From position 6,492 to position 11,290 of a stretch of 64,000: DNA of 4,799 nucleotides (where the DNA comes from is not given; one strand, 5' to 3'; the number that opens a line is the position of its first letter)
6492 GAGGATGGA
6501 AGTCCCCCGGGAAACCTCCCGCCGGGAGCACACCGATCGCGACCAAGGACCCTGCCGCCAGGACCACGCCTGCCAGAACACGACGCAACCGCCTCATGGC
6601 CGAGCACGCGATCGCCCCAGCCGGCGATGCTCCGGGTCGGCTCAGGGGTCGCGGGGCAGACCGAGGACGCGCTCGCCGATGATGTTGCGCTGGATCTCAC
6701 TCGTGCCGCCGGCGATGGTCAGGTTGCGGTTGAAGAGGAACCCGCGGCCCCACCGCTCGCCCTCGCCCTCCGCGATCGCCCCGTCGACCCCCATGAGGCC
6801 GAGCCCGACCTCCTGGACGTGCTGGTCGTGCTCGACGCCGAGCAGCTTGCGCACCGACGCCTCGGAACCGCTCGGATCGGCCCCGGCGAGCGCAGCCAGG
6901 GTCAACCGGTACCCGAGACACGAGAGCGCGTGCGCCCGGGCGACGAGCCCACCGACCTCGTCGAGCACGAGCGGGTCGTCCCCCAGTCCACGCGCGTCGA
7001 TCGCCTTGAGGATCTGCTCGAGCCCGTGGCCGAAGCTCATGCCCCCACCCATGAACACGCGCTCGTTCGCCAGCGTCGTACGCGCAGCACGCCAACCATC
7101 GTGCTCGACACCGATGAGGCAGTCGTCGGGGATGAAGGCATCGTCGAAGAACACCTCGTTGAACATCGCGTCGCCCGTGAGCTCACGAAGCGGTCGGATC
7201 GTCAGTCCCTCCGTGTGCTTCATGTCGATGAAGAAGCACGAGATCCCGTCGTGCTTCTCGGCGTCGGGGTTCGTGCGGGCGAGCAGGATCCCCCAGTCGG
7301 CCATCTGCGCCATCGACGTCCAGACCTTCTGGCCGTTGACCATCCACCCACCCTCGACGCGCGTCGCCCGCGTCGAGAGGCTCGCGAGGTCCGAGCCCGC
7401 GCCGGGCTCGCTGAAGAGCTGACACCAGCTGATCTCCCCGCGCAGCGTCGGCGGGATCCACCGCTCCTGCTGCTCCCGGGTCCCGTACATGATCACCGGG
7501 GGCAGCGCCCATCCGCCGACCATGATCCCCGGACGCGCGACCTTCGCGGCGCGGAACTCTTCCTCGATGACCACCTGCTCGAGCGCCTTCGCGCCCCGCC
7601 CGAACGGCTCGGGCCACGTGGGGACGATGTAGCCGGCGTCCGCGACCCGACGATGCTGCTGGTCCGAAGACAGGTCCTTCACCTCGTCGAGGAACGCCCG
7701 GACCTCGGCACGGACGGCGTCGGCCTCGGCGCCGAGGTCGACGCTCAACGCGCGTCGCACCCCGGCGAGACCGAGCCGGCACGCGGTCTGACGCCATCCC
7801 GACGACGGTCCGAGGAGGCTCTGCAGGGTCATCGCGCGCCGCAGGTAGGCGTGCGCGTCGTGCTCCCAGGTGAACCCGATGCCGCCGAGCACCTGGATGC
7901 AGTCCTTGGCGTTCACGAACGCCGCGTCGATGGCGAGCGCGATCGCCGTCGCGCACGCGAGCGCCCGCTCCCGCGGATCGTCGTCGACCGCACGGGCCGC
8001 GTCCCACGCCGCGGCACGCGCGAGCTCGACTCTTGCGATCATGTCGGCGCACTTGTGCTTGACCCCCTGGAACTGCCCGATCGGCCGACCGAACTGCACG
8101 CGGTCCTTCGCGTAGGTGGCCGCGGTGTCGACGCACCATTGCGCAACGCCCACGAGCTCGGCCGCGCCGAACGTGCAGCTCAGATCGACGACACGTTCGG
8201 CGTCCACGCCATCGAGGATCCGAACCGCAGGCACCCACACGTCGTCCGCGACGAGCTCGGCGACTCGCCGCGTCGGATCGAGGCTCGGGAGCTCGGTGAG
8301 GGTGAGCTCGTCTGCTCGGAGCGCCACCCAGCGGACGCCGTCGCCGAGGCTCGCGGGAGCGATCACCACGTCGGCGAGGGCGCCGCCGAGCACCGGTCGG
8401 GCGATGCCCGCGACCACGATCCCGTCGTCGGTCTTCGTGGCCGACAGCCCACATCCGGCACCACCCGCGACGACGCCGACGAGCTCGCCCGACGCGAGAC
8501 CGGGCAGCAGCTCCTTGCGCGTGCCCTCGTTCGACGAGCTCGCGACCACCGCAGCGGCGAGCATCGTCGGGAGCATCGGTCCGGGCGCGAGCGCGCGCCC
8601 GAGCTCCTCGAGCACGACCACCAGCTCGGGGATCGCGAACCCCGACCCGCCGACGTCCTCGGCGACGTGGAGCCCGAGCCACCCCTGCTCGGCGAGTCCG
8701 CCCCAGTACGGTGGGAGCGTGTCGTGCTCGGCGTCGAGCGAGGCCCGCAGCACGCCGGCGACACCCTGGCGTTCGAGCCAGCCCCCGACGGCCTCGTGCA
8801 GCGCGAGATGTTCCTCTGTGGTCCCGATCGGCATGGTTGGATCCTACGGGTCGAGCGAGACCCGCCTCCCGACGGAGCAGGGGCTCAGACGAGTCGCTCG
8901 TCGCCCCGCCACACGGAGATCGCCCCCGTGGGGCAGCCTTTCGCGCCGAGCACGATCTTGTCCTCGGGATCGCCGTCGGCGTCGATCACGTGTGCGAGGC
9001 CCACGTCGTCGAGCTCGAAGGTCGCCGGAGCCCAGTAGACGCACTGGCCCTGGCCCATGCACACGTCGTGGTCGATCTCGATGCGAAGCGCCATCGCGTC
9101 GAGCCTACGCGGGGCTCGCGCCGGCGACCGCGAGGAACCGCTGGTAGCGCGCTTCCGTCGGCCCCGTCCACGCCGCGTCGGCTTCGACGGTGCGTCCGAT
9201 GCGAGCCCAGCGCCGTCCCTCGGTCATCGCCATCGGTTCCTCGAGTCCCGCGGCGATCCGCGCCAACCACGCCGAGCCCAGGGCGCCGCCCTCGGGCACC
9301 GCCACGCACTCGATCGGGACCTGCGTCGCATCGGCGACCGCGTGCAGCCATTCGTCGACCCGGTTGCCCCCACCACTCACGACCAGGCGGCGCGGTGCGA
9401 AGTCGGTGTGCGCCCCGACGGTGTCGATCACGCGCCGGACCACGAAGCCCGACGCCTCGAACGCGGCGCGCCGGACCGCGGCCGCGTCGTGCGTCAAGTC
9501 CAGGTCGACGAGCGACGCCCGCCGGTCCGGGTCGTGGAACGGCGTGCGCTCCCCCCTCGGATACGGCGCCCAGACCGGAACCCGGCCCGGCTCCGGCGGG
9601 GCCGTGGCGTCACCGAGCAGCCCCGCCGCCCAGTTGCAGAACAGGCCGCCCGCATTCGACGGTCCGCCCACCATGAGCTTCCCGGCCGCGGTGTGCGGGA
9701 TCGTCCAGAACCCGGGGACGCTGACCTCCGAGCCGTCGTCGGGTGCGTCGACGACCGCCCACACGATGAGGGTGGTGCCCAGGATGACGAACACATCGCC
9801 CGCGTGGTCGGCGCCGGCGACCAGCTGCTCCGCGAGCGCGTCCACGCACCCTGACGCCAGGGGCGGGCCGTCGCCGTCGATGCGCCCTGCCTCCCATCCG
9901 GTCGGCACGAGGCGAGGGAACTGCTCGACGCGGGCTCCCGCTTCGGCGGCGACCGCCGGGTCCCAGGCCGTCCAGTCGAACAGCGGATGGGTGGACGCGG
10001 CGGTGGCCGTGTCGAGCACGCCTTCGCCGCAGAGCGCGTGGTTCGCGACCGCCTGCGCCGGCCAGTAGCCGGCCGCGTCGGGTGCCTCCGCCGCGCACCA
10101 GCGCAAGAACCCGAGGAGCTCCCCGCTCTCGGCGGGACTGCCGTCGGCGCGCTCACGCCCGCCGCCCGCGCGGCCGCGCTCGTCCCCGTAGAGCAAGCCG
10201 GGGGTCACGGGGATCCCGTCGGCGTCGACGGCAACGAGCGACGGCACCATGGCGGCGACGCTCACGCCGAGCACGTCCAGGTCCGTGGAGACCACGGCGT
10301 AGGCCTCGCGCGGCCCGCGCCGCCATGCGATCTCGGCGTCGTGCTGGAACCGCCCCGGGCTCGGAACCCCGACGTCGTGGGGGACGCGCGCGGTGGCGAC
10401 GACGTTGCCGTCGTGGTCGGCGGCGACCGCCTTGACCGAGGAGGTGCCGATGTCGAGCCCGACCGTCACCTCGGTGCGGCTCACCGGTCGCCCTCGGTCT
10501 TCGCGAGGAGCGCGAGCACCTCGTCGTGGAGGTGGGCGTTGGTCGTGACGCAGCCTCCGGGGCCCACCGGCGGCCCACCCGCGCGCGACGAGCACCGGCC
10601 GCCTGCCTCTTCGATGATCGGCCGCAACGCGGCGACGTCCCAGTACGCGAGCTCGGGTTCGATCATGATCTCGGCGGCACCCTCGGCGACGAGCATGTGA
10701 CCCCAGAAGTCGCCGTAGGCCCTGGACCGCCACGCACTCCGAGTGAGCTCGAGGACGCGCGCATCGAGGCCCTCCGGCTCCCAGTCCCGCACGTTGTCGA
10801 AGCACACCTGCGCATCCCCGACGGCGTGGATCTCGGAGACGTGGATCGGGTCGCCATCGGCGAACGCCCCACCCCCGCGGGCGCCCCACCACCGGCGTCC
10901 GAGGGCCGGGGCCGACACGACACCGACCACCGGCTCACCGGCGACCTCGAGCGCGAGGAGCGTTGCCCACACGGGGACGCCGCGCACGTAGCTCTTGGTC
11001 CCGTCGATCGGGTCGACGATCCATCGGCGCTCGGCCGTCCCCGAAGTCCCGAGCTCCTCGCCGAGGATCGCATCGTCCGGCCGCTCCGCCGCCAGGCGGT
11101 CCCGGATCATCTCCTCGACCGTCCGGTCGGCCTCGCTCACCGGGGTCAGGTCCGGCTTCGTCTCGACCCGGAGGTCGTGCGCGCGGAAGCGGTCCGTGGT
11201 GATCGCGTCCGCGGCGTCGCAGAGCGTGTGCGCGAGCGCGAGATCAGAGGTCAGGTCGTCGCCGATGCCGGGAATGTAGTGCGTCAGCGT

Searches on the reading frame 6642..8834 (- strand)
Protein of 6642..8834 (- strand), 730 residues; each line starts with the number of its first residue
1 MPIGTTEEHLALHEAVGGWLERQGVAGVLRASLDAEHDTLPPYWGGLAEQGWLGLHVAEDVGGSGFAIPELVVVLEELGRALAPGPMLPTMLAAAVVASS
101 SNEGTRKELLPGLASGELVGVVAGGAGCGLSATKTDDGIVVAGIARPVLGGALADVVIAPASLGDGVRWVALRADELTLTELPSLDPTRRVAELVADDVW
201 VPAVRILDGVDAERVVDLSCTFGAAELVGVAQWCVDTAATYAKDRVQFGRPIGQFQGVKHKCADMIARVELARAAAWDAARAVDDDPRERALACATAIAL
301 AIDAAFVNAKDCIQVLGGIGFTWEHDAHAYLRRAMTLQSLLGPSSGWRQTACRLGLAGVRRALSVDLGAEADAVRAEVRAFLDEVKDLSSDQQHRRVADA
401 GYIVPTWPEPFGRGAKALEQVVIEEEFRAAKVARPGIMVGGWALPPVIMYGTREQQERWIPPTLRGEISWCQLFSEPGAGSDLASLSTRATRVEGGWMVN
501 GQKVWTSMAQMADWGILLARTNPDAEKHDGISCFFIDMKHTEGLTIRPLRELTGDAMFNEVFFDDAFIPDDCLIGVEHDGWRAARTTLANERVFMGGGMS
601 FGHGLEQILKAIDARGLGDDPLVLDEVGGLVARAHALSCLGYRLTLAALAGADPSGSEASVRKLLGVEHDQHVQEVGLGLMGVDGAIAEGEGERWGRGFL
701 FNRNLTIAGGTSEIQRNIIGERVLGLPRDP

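Call 15: search_protein_families(library=pfam, proteins=[window:6642-8834:-], max_evalue=0.001)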
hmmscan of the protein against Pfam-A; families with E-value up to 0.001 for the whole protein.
window:6642-8834:- (730 aa): 3 families
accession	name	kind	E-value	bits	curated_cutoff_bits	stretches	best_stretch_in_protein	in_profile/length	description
PF00441.29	Acyl-CoA_dh_1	-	6.9e-42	143.6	22.4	2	224-344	19-138/150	Acyl-CoA dehydrogenase, C-terminal domain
PF02771.21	Acyl-CoA_dh_N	-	1.9e-28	99.6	22.9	2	6-117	1-113/113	Acyl-CoA dehydrogenase, N-terminal domain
PF02770.24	Acyl-CoA_dh_M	-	1.7e-21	76.6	33.3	1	471-565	1-96/97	Acyl-CoA dehydrogenase, middle domain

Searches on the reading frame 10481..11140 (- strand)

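Call 15: search_protein_families(library=pfam, proteins=[window:10481-11140:-], max_evalue=0.001)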
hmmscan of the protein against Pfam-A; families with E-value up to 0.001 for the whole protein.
window:10481-11140:- (219 aa): 1 family
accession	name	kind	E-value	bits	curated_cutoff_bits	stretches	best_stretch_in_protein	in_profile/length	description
PF00459.30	Inositol_P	-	7.5e-46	157.2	27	1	2-210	43-264/271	Inositol monophosphatase family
